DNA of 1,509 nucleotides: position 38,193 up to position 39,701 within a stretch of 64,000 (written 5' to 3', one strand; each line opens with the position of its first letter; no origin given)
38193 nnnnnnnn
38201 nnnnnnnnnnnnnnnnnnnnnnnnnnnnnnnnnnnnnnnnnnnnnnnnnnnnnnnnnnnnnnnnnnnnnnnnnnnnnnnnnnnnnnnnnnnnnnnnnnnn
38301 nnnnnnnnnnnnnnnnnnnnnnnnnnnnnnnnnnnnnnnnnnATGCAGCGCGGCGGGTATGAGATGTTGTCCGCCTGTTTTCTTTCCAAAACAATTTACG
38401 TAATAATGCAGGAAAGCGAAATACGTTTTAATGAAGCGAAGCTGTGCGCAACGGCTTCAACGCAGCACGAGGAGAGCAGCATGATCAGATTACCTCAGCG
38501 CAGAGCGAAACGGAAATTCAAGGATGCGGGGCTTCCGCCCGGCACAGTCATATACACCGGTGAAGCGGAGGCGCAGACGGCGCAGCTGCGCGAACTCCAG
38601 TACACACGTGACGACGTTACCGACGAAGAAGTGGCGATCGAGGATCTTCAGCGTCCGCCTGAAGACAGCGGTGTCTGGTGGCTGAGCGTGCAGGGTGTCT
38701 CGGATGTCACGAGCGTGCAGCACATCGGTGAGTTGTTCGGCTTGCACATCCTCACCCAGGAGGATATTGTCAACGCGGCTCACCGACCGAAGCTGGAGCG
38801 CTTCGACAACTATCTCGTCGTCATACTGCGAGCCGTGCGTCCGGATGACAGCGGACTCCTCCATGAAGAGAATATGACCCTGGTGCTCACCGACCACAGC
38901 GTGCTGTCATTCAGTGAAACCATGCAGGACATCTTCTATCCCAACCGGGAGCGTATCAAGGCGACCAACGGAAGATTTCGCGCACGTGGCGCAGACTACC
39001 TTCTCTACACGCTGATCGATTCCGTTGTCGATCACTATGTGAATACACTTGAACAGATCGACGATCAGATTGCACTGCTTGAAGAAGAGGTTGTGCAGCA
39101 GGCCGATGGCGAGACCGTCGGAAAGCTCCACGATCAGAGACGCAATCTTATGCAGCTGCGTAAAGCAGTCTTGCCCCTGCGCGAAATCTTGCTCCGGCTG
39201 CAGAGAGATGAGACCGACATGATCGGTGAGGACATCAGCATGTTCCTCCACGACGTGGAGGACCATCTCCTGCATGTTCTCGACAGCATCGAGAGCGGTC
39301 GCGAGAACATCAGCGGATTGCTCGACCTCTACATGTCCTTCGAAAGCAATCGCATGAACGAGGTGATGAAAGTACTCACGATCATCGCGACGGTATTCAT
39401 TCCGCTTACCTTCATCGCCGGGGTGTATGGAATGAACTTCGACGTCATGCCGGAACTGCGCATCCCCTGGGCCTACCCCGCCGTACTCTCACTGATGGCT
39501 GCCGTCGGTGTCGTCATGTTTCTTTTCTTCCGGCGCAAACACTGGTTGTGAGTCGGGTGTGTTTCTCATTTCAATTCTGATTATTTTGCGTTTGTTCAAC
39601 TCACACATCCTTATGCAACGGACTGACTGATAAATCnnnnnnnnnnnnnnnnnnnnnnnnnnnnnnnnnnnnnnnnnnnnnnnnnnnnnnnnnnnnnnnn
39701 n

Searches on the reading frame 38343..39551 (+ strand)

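Call 66: search_protein_families(library=pfam, proteins=[window:38343-39551:+], max_evalue=0.00001)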
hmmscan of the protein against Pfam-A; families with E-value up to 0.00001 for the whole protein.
window:38343-39551:+ (402 aa): 1 family
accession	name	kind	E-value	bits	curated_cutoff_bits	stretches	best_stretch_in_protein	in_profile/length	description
PF01544.23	CorA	-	2.8e-67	227.5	27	1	109-398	2-292/292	CorA-like Mg2+ transporter protein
